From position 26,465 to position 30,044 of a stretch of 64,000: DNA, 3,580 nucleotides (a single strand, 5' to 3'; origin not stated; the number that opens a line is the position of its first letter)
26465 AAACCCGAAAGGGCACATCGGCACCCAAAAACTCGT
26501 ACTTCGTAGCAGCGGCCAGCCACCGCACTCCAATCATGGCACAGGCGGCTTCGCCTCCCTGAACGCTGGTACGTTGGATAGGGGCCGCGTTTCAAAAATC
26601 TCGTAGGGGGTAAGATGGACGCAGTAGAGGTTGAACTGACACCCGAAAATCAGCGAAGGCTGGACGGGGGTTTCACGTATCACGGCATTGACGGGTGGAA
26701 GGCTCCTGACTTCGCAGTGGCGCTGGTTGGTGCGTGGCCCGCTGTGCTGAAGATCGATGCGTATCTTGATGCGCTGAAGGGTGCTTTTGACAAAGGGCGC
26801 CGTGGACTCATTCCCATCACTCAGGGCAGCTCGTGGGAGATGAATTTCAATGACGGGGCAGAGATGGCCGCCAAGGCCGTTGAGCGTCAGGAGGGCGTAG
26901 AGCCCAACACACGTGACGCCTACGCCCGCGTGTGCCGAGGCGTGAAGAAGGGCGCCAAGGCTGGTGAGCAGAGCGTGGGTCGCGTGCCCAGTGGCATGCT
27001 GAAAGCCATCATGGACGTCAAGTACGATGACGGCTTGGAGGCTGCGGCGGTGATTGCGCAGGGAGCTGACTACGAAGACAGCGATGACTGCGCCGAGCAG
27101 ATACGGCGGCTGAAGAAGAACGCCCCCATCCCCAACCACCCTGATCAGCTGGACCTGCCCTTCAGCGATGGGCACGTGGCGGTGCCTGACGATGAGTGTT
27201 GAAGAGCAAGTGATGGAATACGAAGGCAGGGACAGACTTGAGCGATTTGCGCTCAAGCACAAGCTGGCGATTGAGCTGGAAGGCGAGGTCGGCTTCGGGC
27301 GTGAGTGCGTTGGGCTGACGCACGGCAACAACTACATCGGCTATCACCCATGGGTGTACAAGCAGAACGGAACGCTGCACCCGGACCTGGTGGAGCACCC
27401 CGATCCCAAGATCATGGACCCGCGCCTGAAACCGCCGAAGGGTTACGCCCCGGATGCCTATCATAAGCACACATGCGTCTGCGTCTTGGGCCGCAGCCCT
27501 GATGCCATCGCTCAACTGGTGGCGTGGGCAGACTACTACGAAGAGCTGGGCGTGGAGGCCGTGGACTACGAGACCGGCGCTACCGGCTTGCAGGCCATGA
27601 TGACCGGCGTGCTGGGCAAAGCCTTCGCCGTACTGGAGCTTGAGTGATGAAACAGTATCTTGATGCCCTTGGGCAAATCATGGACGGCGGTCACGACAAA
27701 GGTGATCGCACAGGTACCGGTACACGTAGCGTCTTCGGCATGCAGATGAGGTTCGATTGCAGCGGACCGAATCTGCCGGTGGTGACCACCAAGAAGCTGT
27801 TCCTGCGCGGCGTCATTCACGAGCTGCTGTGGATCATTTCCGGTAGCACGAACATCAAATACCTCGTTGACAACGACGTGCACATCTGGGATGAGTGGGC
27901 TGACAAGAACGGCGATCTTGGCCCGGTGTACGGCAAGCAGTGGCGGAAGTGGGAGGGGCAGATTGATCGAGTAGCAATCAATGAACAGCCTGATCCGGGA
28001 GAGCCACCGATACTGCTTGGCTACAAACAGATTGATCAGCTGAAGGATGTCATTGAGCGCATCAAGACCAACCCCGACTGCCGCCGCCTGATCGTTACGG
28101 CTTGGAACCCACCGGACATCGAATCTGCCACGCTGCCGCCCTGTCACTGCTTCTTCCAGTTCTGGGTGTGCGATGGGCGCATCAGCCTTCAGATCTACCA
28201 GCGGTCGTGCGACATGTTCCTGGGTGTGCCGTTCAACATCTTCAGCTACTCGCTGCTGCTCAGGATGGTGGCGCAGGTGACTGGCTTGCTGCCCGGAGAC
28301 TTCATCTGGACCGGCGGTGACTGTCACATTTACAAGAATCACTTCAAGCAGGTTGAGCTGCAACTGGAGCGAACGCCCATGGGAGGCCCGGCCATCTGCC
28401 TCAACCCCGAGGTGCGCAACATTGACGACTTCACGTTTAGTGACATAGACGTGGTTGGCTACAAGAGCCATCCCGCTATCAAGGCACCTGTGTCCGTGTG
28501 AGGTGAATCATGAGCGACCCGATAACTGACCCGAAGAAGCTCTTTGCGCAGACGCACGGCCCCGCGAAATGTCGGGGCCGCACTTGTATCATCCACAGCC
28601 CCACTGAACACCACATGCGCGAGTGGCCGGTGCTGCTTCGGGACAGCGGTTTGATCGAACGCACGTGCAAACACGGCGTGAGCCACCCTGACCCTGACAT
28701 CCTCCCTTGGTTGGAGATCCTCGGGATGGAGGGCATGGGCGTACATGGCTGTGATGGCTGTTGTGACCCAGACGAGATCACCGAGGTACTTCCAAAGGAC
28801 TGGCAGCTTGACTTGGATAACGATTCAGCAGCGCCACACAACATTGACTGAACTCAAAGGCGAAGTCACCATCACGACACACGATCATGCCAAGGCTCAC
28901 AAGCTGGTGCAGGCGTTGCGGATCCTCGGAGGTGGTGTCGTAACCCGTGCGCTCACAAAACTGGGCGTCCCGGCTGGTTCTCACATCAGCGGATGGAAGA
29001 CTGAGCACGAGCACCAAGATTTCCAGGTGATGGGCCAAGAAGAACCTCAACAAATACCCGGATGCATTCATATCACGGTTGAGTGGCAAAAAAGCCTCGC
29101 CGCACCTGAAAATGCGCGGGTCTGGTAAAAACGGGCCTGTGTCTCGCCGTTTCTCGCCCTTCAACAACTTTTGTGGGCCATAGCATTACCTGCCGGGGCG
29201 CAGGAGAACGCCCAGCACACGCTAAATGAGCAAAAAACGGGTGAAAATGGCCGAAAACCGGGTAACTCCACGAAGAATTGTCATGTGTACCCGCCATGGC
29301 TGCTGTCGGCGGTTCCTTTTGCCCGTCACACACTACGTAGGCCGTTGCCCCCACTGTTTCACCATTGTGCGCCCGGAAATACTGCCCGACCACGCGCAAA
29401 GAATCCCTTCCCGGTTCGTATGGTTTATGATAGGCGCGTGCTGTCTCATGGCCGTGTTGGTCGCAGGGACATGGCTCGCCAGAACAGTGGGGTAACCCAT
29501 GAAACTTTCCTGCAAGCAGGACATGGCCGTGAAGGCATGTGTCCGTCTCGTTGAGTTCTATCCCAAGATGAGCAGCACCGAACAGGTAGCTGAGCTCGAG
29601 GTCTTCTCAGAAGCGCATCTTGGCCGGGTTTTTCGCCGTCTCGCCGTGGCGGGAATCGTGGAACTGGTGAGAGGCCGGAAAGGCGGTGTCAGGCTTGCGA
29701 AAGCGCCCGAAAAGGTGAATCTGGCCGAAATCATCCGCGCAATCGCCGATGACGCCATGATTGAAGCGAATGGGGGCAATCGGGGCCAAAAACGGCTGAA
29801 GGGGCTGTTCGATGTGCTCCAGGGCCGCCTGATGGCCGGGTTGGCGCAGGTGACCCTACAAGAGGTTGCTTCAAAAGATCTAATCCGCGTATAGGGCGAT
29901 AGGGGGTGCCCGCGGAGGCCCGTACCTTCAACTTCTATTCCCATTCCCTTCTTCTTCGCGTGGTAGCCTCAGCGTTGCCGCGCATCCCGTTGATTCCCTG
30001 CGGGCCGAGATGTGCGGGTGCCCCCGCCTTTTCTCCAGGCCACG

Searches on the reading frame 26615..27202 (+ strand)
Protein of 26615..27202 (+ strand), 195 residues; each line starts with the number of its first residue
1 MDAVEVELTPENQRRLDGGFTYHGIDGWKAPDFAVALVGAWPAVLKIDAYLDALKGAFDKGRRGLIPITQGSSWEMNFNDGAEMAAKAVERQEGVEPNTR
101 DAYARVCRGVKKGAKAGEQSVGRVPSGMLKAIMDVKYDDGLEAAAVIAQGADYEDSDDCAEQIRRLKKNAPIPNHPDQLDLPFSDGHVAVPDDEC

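Call 10: search_protein_families(library=phrogs, proteins=[window:26615-27202:+], max_evalue=0.01)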
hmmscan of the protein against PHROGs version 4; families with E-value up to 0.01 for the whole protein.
window:26615-27202:+ (195 aa): 0 families

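Call 22: find_related_loci(query=window:26615-27199:+, collection=viral_contigs, flank=10000)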
Query window:26615-27199:+ (195 aa) in viral_contigs; peptide patterns used: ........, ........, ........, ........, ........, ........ (x = any residue, [..] = any of these).
21 stretches matched a pattern, but none encodes a relative of the query by tblastn (E <= 1e-3).

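Call 34: search_protein_families(library=pfam, proteins=[window:26615-27202:+], max_evalue=1)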
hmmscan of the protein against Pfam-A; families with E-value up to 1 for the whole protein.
window:26615-27202:+ (195 aa): 1 family
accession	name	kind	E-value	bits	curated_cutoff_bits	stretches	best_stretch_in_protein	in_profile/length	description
PF07411.17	DUF1508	-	0.024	15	22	1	146-172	17-43/48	Domain of unknown function (DUF1508)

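Call 42: find_encoding_contigs(protein=window:26615-27202:+, flank=10000, max_places=10)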
Protein window:26615-27202:+ (195 aa): 3 contigs read that carry it; 2 places shown.
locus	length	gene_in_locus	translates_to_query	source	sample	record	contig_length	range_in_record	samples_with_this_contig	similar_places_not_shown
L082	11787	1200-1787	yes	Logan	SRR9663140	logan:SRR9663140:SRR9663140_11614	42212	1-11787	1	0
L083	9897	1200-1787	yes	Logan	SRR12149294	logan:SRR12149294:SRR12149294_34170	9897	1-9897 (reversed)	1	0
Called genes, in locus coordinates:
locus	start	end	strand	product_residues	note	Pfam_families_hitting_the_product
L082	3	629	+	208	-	?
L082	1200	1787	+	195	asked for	-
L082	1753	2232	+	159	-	-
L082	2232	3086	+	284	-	PF00303:Thymidylat_synt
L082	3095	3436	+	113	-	-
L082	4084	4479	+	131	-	PF02082:Rrf2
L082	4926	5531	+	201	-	-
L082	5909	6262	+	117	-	-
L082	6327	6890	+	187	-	PF01145:Band_7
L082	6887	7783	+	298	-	-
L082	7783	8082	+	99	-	-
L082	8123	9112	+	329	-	PF04542:Sigma70_r2, PF08281:Sigma70_r4_2 (weak), PF04545:Sigma70_r4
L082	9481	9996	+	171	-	-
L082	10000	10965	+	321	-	-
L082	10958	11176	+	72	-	-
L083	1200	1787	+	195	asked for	-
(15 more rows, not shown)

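Call 83: find_related_loci(query=window:26615-27199:+, collection=metagenome_contigs, flank=10000)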
Query window:26615-27199:+ (195 aa) in metagenome_contigs; peptide patterns used: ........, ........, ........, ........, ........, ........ (x = any residue, [..] = any of these).
272 stretches matched a pattern, but none encodes a relative of the query by tblastn (E <= 1e-3).

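Call 89: search_protein_families(library=ncbifam, proteins=[window:26615-27202:+], max_evalue=0.01)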
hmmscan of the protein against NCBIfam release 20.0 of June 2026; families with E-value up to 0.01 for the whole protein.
window:26615-27202:+ (195 aa): 0 families

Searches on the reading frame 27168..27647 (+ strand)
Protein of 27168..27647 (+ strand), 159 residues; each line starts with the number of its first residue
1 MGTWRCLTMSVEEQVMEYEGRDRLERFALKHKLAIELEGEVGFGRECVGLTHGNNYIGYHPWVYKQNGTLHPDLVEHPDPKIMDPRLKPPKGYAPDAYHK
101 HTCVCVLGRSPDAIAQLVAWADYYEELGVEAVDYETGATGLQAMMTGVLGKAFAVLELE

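Call 10: search_protein_families(library=phrogs, proteins=[window:27168-27647:+], max_evalue=0.01)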
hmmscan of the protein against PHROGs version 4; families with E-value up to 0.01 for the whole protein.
window:27168-27647:+ (159 aa): 0 families

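Call 23: find_related_loci(query=window:27168-27644:+, collection=viral_contigs, flank=10000)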
Query window:27168-27644:+ (159 aa) in viral_contigs; peptide patterns used: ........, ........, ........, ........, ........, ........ (x = any residue, [..] = any of these).
No stretch of DNA in the collection matches any of the patterns.

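Call 34: search_protein_families(library=pfam, proteins=[window:27168-27647:+], max_evalue=1)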
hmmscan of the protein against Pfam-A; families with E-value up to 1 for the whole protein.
window:27168-27647:+ (159 aa): 0 families

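Call 89: search_protein_families(library=ncbifam, proteins=[window:27168-27647:+], max_evalue=0.01)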
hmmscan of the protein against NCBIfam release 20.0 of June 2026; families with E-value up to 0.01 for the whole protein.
window:27168-27647:+ (159 aa): 0 families

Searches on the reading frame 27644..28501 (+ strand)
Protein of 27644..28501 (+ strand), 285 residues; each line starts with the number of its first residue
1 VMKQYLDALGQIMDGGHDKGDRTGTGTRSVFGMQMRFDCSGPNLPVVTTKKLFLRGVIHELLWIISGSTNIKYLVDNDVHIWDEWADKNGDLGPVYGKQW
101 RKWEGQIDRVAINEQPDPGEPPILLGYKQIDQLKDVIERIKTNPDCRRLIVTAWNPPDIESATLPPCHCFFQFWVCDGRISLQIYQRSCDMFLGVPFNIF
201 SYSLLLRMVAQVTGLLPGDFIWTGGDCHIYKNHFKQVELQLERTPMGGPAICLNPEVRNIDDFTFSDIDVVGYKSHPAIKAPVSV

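Call 10: search_protein_families(library=phrogs, proteins=[window:27644-28501:+], max_evalue=0.01)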
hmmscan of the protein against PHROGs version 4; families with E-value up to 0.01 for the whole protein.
window:27644-28501:+ (285 aa): 4 families
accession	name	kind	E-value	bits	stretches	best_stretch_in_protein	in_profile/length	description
phrog_160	-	DNA, RNA and nucleotide metabolism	2.6e-114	382.6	1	2-285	33-308/335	thymidylate synthase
phrog_5682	-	DNA, RNA and nucleotide metabolism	7.1e-63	212.7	1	59-285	5-209/209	thymidylate synthase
phrog_5131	-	DNA, RNA and nucleotide metabolism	1.6e-26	94.4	1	4-242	12-229/357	thymidylate synthase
phrog_3676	-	DNA, RNA and nucleotide metabolism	8.7e-17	62.3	1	57-240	68-237/351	thymidylate synthase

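Call 30: find_related_loci(query=window:27644-28498:+, collection=viral_contigs, flank=10000)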
Query window:27644-28498:+ (285 aa) in viral_contigs; peptide patterns used: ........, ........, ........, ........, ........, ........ (x = any residue, [..] = any of these).
326 stretches matched a pattern; 326 encode a relative of the query (tblastn E <= 1e-3); the best 80 are kept; 80 distinct loci.
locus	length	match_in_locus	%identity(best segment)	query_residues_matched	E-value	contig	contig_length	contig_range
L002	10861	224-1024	59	2-285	5e-107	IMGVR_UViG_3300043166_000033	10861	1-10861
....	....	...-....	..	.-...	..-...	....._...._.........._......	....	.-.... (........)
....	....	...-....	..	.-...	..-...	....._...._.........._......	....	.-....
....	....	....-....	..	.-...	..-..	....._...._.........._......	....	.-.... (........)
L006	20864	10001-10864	54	2-285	2e-99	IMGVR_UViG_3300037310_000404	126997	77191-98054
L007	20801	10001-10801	56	1-285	3e-99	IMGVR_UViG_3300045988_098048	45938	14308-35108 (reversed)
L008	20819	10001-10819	54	2-285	3e-98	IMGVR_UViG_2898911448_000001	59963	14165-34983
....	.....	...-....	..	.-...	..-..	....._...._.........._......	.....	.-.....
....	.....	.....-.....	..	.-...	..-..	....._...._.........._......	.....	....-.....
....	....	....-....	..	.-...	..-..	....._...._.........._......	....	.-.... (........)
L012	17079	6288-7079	54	2-285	8e-97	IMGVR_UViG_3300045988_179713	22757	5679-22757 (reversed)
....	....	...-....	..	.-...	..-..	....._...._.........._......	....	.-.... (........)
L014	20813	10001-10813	53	4-285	2e-95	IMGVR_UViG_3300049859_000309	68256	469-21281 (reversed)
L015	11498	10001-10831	52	3-285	2e-93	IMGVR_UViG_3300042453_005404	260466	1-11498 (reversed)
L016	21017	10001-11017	46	2-285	9e-93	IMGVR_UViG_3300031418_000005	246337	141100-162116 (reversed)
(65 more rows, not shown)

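Call 44: find_homologous_proteins(query=window:27647-28498:+, max_evalue=1e-60)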
Query window:27647-28498:+ (284 aa): 7999 proteins with E <= 1e-60 among 8000 candidates; the best 120 are listed.
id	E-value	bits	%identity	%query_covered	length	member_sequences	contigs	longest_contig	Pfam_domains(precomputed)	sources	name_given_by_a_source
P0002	3.7e-200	682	100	100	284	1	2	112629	PF00303.25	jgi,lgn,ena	jgi:thymidylate synthase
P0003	3.4e-114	399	59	100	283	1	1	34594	PF00303.25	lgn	-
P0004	1.7e-113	397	62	100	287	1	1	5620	PF00303.25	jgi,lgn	-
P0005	4.9e-112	392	60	100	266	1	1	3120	PF00303.25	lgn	-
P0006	2.4e-111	390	62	100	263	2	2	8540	PF00303.25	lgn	-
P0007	1.8e-110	387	60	100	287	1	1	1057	PF00303.25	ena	-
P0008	2.9e-110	387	61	100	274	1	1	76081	PF00303.25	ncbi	-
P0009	4.8e-110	386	62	100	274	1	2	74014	PF00303.25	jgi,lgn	jgi:thymidylate synthase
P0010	9.3e-110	385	61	100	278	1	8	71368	PF00303.25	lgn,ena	-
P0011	1.5e-109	384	62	100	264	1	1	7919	PF00303.25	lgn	-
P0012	3.7e-109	383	60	100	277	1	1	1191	PF00303.25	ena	-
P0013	3.0e-108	380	60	100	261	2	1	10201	PF00303.25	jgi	-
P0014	4.2e-108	379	61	100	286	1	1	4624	PF00303.25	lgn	-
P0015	1.2e-107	378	61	100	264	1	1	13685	PF00303.25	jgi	-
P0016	1.6e-107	378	61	100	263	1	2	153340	PF00303.25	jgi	jgi:thymidylate synthase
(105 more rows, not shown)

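Call 45: find_encoding_contigs(protein=P0003, flank=10000, max_places=2)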
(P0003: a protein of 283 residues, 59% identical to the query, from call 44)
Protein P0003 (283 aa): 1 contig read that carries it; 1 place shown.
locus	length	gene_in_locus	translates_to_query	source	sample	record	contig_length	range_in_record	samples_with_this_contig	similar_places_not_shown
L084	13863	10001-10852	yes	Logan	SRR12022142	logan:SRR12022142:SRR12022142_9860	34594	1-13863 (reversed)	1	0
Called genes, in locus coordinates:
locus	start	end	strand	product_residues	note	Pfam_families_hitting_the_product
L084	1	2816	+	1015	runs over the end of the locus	PF02861:Clp_N, PF00004:AAA, PF17871:AAA_lid_9, PF06309:Torsin (weak), PF07724:AAA_2, PF14890:Intein_splicing, PF07724:AAA_2, PF10431:ClpB_D2-small, +6 more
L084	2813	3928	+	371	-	PF05496:RuvB_N (faint), PF13177:DNA_pol3_delta2, PF13401:AAA_22 (faint), PF00004:AAA, PF21960:RCF1-5-like_lid (weak), PF22608:DNAX_ATPase_lid (weak)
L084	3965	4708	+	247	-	PF04542:Sigma70_r2 (weak)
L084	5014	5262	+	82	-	-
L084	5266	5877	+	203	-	PF00574:CLP_protease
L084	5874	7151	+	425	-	PF00712:DNA_pol3_beta (faint)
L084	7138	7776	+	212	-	PF12917:YfbR-like (weak)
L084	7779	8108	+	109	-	PF00166:Cpn10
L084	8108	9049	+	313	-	-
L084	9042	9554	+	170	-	-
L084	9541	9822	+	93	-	-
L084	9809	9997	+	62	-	-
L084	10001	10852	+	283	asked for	PF00303:Thymidylat_synt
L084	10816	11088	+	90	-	-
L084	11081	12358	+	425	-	PF00478:IMPDH, PF01645:Glu_synthase (weak), PF00478:IMPDH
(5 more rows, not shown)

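Call 46: find_encoding_contigs(protein=P0009, flank=10000, max_places=2)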
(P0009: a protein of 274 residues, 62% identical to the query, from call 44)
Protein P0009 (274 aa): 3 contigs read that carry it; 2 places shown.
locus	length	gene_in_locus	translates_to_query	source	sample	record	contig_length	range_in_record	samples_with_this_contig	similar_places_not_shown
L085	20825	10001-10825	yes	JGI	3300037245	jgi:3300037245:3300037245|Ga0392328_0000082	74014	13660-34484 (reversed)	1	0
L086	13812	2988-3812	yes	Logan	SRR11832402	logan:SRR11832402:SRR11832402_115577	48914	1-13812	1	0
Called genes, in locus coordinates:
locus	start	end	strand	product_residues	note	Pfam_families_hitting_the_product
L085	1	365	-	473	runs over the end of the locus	PF13481:AAA_25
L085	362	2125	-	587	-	PF00176:SNF2-rel_dom, PF00271:Helicase_C (weak)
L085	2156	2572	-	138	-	PF10686:YAcAr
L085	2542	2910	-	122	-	-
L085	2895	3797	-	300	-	-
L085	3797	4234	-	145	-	-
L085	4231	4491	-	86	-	-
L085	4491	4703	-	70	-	-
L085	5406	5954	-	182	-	-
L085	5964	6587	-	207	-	PF04542:Sigma70_r2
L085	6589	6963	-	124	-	-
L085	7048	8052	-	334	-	-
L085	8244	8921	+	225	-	PF01555:N6_N4_Mtase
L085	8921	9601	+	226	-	PF01555:N6_N4_Mtase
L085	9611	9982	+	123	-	-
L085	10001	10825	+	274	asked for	PF00303:Thymidylat_synt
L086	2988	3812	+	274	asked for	PF00303:Thymidylat_synt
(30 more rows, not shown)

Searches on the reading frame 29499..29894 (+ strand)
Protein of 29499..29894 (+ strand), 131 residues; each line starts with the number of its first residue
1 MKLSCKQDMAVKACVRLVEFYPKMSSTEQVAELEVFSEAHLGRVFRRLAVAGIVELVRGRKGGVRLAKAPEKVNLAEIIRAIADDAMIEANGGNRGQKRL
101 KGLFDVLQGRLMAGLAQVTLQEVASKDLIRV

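Call 59: search_solved_structures(query=window:29499-29894:+, max_evalue=0.001, show_alignments=1)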
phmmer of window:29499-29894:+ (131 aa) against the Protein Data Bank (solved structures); distinct sequences matched with E-value up to 0.001: 12.
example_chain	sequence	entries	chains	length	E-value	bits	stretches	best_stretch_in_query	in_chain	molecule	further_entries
7zpn_A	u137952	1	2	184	1.3e-09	41.6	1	2-124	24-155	HTH-type transcriptional regulator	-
4cic_A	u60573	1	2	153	6e-07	33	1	2-105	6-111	TRANSCRIPTIONAL REGULATOR, BADM/RRF2 FAMILY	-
5n08_A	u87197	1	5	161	1.1e-06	32.2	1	2-122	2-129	HTH-type transcriptional repressor NsrR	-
4hf2_A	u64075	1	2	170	4.8e-06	30.1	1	29-125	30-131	HTH-type transcriptional regulator IscR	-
4chu_A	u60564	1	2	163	5.5e-06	29.9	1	29-125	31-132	HTH-TYPE TRANSCRIPTIONAL REGULATOR ISCR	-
5n07_A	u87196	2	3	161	6.4e-06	29.7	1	2-121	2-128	HTH-type transcriptional repressor NsrR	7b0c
4hf0_A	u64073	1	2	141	8e-06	29.4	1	29-124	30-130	HTH-type transcriptional regulator IscR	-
4hf1_A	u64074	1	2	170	9.1e-06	29.2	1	29-125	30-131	HTH-type transcriptional regulator IscR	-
6hsd_A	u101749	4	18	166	0.00013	25.5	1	1-83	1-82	Rrf2 family transcriptional regulator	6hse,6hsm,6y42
6y45_A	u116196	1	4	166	0.00018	25.1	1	1-83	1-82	Rrf2 family transcriptional regulator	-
3lwf_A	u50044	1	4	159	0.00032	24.3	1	27-90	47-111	Putative transcriptional regulator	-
2y75_A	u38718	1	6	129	0.00072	23.1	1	6-84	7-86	HTH-TYPE TRANSCRIPTIONAL REGULATOR CYMR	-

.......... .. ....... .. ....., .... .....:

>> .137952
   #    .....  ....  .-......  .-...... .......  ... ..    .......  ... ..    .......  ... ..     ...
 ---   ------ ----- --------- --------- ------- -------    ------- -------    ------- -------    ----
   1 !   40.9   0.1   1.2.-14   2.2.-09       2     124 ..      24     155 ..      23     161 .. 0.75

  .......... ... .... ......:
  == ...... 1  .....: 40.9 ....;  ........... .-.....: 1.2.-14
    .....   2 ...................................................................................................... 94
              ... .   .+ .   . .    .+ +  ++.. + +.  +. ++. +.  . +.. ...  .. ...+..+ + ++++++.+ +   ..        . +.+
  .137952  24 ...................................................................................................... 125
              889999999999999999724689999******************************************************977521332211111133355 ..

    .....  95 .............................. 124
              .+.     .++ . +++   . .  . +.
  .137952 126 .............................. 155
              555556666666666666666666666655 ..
